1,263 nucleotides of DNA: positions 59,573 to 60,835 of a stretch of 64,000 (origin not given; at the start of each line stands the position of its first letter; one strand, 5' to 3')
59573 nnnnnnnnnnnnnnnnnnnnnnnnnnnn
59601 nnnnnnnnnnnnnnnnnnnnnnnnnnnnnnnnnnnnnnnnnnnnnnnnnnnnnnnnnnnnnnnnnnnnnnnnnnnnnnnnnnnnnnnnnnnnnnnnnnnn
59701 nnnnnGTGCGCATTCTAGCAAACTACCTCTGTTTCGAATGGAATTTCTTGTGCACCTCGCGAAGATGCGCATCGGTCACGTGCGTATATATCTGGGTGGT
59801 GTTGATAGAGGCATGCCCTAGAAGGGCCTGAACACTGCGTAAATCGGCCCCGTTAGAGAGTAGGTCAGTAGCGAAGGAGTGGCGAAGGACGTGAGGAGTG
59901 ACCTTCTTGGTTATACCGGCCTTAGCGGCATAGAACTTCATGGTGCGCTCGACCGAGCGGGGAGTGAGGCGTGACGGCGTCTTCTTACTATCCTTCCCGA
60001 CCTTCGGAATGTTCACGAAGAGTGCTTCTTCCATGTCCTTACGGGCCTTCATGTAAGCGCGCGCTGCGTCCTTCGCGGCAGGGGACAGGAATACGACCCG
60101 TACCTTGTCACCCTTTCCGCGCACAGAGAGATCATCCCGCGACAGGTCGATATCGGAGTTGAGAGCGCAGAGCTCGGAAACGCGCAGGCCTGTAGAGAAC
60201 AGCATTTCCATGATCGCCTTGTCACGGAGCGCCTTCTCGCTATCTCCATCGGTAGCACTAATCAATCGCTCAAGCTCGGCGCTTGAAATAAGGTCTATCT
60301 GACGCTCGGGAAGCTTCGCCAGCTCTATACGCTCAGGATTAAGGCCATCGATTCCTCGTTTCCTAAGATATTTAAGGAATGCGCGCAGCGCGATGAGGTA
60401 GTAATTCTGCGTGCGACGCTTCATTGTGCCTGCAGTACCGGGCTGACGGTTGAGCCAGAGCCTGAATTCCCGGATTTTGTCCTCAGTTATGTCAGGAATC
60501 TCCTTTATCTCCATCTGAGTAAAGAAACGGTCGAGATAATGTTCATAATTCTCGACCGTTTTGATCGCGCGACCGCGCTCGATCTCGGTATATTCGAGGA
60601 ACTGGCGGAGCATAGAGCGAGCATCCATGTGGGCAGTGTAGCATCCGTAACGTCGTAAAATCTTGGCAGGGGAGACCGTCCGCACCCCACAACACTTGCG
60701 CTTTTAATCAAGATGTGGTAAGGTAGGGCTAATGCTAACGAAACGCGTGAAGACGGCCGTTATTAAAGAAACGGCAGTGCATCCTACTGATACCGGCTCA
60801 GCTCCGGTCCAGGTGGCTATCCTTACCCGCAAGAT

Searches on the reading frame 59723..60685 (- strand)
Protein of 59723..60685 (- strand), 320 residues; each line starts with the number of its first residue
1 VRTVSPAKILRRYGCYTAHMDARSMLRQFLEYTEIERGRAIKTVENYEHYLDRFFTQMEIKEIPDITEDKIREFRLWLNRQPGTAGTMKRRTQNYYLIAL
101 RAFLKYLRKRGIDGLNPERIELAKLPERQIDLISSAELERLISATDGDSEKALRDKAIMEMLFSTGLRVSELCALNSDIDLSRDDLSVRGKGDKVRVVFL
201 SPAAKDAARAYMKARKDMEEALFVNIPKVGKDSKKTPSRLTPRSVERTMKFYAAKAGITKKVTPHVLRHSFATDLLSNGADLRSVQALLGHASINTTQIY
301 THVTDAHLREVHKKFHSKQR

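Call 63: search_protein_families(library=pfam, proteins=[window:59723-60685:-], max_evalue=0.01)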
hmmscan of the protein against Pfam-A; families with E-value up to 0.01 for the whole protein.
window:59723-60685:- (320 aa): 4 families
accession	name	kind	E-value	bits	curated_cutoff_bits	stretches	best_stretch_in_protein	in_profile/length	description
PF00589.27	Phage_integrase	-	2.9e-41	141.5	27.1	1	134-306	4-171/172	Phage integrase family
PF02899.23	Phage_int_SAM_1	-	5.2e-13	49.5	22.3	1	27-111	2-83/83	Phage integrase, N-terminal SAM-like domain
PF13495.12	Phage_int_SAM_4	-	2.9e-09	37.6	27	1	26-83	2-58/85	Phage integrase, N-terminal SAM-like domain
PF13102.12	Phage_int_SAM_5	-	1.6e-05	25.6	22.3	1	31-117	8-92/98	Phage integrase SAM-like domain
